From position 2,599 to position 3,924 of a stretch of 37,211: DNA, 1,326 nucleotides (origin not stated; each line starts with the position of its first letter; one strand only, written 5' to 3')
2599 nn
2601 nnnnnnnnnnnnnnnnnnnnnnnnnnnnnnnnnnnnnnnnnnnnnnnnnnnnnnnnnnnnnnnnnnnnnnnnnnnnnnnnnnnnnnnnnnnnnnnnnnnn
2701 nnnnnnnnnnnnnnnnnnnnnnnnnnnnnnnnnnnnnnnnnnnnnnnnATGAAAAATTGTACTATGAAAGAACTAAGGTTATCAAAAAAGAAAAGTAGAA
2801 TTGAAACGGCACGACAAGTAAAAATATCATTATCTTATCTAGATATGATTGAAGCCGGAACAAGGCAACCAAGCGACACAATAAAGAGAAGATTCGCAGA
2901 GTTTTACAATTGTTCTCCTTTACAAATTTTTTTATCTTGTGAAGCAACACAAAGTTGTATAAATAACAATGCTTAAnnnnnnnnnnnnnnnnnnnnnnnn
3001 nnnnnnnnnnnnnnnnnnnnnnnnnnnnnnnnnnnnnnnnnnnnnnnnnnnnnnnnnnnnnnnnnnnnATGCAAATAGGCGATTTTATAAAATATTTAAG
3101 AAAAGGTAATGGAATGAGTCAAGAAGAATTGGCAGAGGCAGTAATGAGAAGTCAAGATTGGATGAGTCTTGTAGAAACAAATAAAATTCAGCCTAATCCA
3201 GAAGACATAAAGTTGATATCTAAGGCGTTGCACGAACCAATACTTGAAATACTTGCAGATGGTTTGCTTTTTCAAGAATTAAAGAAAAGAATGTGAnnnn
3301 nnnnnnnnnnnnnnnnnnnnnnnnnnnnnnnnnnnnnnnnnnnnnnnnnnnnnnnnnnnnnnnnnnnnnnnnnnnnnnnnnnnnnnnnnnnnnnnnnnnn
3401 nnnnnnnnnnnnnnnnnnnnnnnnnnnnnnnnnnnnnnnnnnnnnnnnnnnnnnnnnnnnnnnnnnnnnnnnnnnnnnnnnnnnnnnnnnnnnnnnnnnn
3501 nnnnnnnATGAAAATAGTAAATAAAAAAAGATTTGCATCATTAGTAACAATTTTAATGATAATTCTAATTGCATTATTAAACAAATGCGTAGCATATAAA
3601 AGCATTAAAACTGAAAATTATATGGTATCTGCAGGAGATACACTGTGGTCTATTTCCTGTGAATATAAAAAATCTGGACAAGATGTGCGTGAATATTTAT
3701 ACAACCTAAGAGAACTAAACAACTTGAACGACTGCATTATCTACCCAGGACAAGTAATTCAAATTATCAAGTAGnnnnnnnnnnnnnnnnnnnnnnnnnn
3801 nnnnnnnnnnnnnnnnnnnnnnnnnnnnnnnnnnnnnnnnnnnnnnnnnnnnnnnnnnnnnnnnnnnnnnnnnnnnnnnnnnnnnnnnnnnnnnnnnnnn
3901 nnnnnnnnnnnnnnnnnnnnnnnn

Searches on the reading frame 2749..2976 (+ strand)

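Call 8: search_protein_families(library=pfam, proteins=[window:2749-2976:+], max_evalue=0.01)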
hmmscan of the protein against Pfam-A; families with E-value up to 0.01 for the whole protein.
window:2749-2976:+ (75 aa): 4 families
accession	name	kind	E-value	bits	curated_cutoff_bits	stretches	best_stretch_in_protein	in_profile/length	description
PF01381.28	HTH_3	-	8.5e-09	35.8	23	1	6-58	1-53/55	Helix-turn-helix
PF13560.12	HTH_31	-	1.2e-05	25.9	27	1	6-57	6-58/64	Helix-turn-helix domain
PF12844.13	HTH_19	-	0.00055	20.2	30.2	1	7-56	5-54/64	Helix-turn-helix domain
PF13413.12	HTH_25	-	0.0012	19.1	24.6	1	6-38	2-34/62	Helix-turn-helix domain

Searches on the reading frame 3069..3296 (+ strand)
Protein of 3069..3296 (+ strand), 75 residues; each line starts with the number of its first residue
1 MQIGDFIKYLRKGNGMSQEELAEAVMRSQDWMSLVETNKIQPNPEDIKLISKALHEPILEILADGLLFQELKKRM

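Call 8: search_protein_families(library=pfam, proteins=[window:3069-3296:+], max_evalue=0.01)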
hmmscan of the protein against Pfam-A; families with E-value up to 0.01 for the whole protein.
window:3069-3296:+ (75 aa): 2 families
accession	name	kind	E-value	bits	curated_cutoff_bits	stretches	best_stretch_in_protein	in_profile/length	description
PF01381.28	HTH_3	-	7.2e-08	32.8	23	1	7-60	1-54/55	Helix-turn-helix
PF13560.12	HTH_31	-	7.8e-08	33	27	1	2-54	1-54/64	Helix-turn-helix domain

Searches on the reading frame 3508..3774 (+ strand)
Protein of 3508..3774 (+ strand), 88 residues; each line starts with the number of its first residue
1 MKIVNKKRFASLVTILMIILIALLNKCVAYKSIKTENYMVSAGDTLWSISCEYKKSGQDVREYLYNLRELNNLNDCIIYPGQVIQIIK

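Call 8: search_protein_families(library=pfam, proteins=[window:3508-3774:+], max_evalue=0.01)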
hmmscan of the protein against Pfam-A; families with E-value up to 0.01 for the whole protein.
window:3508-3774:+ (88 aa): 1 family
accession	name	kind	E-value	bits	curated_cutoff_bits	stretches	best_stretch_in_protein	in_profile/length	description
PF01476.26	LysM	-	4.8e-09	36.5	20.9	1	38-86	1-42/43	LysM domain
